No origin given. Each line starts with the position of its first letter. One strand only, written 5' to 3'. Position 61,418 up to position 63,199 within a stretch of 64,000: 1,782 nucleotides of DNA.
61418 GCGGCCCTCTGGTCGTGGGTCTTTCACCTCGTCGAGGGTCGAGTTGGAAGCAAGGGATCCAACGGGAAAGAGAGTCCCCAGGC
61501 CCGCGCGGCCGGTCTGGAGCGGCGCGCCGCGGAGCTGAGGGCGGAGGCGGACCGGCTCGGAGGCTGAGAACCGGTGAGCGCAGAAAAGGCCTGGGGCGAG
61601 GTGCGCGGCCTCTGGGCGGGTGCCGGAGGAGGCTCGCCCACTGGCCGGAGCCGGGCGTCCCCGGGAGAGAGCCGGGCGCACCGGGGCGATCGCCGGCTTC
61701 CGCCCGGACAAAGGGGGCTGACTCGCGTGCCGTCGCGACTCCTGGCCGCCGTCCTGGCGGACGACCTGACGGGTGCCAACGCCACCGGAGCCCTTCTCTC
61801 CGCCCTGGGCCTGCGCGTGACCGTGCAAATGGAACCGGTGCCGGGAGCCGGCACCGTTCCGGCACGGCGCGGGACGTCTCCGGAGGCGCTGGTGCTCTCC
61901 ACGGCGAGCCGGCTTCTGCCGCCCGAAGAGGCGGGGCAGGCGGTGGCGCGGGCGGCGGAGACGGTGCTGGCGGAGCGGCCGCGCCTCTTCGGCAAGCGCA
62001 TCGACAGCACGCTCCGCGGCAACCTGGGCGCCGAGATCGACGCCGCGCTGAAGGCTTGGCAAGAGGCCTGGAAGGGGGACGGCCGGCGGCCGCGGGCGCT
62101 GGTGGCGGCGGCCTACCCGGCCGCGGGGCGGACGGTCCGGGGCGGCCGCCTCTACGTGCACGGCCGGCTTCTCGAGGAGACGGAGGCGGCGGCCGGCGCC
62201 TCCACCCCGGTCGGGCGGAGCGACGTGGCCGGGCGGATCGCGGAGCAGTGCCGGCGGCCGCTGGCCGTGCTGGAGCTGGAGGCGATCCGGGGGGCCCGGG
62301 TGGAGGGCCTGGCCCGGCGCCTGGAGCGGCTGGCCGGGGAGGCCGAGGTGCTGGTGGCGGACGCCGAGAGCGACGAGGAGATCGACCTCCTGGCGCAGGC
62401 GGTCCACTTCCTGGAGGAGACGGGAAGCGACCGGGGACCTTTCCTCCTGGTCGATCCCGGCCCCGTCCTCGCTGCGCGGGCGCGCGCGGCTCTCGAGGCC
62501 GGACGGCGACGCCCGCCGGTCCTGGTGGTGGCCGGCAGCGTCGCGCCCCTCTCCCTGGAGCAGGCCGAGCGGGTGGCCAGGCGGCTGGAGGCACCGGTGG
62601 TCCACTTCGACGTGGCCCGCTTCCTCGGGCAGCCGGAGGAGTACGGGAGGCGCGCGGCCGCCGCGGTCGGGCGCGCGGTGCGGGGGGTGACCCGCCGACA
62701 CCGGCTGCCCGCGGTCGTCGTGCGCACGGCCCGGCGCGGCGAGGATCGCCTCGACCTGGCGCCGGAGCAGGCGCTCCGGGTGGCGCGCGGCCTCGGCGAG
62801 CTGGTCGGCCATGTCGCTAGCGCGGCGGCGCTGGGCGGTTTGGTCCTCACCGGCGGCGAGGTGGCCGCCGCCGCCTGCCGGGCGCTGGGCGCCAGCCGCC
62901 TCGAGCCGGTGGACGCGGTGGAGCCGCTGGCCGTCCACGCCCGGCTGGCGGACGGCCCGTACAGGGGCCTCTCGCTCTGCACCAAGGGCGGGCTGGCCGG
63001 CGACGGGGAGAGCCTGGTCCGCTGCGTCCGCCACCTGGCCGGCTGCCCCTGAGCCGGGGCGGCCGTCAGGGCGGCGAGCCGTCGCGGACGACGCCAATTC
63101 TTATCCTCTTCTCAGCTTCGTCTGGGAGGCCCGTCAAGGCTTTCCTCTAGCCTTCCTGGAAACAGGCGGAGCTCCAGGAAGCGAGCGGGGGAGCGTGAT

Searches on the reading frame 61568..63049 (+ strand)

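Call 11: search_protein_families(library=pfam, proteins=[window:61568-63049:+], max_evalue=0.001)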
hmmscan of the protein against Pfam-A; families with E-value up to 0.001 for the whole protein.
window:61568-63049:+ (494 aa): 2 families
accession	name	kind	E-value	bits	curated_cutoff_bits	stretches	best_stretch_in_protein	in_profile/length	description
PF07005.16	SBD_N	-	4e-49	167.9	25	1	61-303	2-229/230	Sugar-binding N-terminal domain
PF17042.10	NBD_C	-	6.2e-23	82.6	28.3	1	319-482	1-167/168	Nucleotide-binding C-terminal domain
